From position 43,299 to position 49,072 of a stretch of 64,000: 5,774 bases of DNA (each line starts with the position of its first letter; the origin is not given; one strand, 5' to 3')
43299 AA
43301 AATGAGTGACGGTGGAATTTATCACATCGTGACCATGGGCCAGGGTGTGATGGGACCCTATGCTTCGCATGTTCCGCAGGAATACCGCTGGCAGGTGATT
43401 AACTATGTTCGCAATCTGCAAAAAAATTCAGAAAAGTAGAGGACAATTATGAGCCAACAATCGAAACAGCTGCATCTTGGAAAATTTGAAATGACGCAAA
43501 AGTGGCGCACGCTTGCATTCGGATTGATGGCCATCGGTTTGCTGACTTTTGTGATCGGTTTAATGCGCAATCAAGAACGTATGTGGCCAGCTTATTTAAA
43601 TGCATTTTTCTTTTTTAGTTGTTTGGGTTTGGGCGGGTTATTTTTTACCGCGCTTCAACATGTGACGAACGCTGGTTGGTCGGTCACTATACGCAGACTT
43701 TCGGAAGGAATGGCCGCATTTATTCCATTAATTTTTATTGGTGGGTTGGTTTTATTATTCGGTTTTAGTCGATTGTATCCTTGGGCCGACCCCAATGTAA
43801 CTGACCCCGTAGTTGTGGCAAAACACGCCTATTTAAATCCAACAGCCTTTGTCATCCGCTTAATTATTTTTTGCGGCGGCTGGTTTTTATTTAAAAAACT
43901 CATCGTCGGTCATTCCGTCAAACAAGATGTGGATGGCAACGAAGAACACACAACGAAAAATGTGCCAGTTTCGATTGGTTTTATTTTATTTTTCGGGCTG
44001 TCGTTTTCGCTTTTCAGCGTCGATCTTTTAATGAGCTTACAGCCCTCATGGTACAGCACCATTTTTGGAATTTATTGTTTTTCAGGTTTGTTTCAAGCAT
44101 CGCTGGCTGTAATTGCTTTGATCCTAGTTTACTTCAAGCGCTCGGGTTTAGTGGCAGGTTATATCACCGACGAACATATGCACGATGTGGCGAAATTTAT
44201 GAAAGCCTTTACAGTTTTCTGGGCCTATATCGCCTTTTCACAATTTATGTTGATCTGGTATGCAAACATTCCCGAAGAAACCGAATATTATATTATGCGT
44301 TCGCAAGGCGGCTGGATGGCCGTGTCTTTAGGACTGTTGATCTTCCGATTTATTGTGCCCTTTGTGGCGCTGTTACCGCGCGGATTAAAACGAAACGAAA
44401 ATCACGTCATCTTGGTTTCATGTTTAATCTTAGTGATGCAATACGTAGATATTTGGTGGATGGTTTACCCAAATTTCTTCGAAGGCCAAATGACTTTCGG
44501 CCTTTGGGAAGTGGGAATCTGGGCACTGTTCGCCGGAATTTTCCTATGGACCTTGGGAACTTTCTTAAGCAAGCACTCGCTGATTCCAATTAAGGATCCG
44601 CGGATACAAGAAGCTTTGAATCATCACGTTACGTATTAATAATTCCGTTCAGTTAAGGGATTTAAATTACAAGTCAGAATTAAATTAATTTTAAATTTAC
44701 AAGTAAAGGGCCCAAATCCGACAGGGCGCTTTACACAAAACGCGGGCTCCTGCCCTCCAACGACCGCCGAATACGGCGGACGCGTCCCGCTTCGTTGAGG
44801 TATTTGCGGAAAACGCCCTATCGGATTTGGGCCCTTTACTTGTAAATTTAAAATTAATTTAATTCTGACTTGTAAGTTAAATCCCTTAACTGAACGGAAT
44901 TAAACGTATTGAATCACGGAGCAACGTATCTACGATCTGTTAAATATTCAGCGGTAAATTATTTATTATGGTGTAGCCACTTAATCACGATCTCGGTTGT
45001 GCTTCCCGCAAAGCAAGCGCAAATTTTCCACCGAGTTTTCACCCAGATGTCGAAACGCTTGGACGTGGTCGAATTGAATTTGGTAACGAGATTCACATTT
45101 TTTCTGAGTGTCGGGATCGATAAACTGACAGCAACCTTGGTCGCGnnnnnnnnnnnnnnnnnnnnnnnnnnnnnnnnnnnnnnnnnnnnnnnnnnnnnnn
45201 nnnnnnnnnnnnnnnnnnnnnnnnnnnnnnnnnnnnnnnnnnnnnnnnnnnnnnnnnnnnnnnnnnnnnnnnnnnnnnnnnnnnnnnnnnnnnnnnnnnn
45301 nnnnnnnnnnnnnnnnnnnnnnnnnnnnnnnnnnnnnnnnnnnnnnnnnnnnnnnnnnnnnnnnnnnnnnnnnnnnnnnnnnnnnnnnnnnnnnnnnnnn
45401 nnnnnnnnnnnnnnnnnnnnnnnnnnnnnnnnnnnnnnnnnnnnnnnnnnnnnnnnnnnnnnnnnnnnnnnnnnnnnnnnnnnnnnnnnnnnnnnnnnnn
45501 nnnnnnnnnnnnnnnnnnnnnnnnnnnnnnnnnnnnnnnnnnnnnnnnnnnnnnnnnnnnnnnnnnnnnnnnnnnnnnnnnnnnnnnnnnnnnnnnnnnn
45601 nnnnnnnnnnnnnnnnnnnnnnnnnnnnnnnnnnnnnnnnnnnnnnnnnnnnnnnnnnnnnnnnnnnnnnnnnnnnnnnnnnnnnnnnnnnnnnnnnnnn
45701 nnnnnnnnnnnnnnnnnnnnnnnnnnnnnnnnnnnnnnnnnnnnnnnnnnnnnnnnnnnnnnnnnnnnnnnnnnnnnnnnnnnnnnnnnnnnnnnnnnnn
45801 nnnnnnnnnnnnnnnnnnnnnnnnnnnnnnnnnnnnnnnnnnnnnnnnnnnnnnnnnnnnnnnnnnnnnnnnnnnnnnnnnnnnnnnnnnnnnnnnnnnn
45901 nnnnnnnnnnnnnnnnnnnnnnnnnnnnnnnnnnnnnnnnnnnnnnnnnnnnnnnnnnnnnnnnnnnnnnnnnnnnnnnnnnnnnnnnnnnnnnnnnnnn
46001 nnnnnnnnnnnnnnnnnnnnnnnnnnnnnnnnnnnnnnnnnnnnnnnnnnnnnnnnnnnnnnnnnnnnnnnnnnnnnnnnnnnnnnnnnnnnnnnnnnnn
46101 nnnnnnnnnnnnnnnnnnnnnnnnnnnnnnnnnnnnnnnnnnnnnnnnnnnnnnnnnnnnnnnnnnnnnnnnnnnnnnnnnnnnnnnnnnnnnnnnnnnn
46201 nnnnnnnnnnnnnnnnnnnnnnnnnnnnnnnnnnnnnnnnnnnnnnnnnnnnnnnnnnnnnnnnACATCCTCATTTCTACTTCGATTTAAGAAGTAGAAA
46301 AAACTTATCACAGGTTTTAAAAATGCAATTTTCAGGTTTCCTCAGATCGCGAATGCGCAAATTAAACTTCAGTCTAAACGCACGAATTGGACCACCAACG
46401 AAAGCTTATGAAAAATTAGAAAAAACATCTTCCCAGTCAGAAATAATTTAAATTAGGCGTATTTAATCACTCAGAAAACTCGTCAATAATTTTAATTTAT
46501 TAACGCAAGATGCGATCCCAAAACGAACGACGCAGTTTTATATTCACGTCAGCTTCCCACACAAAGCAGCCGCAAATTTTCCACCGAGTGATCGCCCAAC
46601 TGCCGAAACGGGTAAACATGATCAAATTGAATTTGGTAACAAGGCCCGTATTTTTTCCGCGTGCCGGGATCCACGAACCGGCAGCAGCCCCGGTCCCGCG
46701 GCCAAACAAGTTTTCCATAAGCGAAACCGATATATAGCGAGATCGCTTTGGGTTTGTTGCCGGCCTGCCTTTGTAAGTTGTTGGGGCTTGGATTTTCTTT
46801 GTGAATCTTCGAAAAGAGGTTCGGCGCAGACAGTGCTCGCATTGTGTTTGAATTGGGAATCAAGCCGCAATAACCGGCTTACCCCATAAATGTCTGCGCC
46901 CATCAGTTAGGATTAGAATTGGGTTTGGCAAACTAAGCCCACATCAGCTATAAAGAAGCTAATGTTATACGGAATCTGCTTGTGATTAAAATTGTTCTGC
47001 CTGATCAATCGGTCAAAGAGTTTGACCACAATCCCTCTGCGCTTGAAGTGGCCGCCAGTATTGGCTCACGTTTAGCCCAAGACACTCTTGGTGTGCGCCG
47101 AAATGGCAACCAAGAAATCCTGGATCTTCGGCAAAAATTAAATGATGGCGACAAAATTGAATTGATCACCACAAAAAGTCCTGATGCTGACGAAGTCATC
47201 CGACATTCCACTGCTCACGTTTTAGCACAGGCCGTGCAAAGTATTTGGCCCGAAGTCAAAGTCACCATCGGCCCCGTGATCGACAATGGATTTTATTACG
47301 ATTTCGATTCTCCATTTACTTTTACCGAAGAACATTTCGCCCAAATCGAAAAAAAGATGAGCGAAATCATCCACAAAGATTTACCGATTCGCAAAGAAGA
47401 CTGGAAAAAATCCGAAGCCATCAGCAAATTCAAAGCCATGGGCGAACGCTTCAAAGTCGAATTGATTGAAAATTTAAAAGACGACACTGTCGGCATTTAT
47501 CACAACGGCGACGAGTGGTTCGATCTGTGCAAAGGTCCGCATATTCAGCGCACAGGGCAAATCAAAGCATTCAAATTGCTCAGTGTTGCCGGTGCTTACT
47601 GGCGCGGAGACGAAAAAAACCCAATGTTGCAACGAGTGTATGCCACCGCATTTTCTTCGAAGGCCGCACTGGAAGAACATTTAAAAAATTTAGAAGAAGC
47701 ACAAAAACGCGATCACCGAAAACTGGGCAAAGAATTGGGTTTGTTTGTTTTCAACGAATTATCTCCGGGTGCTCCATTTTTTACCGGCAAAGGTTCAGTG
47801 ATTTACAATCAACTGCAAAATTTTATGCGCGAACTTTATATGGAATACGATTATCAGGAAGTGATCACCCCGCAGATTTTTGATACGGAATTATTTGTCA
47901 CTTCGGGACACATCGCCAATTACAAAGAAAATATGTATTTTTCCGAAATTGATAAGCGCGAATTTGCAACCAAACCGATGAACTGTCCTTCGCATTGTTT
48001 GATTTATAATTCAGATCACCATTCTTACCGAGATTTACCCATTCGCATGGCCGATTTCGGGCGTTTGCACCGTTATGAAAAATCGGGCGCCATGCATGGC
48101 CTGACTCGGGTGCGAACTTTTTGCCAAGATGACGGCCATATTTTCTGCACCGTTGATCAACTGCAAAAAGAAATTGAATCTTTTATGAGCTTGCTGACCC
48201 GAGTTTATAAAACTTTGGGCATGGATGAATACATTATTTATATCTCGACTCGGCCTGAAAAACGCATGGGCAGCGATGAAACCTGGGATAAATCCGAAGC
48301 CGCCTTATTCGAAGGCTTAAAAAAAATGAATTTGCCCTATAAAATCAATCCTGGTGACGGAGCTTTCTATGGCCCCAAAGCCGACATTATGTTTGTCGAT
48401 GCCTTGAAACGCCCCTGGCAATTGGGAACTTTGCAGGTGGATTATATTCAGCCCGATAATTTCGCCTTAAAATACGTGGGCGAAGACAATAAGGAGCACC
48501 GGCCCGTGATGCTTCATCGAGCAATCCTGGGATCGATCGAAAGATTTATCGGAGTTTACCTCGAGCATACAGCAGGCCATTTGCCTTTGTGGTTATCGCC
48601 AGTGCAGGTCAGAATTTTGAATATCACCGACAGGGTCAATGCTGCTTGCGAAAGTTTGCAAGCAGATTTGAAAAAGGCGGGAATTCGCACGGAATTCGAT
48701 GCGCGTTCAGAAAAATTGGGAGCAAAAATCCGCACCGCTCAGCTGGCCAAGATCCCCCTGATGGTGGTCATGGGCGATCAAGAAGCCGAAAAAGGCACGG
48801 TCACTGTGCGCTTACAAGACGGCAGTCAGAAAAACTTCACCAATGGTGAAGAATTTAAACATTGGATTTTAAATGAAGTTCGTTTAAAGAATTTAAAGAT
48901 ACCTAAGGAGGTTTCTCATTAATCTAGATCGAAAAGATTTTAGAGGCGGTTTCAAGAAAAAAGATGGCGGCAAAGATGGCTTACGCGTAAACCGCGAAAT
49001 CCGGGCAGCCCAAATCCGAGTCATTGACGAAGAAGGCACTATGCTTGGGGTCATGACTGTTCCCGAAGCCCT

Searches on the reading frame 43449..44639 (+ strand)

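Call 20: search_protein_families(library=pfam, proteins=[window:43449-44639:+])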
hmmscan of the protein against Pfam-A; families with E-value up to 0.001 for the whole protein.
window:43449-44639:+ (396 aa): 0 families

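Call 46: search_protein_families(library=ncbifam, proteins=[window:43449-44639:+], max_evalue=0.01)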
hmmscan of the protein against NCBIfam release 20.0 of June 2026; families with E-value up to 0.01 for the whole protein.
window:43449-44639:+ (396 aa): 0 families

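Call 50: search_protein_families(library=pfam, proteins=[window:43449-44639:+], max_evalue=0.1)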
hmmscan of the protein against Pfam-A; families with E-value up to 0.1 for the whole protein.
window:43449-44639:+ (396 aa): 1 family
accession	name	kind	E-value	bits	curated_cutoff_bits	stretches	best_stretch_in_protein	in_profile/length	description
PF02535.28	Zip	-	0.0021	17.8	35.1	1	22-108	7-93/323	ZIP Zinc transporter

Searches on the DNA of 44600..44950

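Call 90: search_rna_families(source=window, start=44600, end=44950, threshold=evalue, max_evalue=1)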
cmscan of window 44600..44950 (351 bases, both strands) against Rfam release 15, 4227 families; matches with E-value up to 1: 1.
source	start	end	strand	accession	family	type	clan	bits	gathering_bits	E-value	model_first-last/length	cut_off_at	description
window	44649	44892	-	RF04150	MIR2655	Gene; miRNA;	-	28.3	122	0.016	1-267/267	no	MIR2655 microRNA precursor family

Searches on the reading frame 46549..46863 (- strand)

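Call 50: search_protein_families(library=pfam, proteins=[window:46549-46863:-], max_evalue=0.1)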
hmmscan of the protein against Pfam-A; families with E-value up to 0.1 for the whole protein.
window:46549-46863:- (104 aa): 1 family
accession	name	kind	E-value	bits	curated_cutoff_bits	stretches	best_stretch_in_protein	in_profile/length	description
PF01844.29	HNH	-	0.00049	20.6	21.4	1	71-101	11-37/47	HNH endonuclease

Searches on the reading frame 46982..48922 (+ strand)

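Call 20: search_protein_families(library=pfam, proteins=[window:46982-48922:+])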
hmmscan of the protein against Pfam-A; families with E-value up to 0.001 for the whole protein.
window:46982-48922:+ (646 aa): 4 families
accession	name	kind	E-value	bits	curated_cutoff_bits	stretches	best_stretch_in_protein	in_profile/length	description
PF00587.30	tRNA-synt_2b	-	1.8e-45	155.6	29.3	1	323-529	5-178/179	tRNA synthetase class II core domain (G, H, P, S and T)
PF03129.25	HGTP_anticodon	-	2.4e-20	72.9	21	1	542-630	1-92/94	Anticodon binding domain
PF07973.19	tRNA_SAD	-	1.4e-16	60.6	24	1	170-220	1-44/44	Threonyl and Alanyl tRNA synthetase second additional domain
PF02824.27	TGS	-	1.9e-11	44.2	22.2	1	2-63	1-60/60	TGS domain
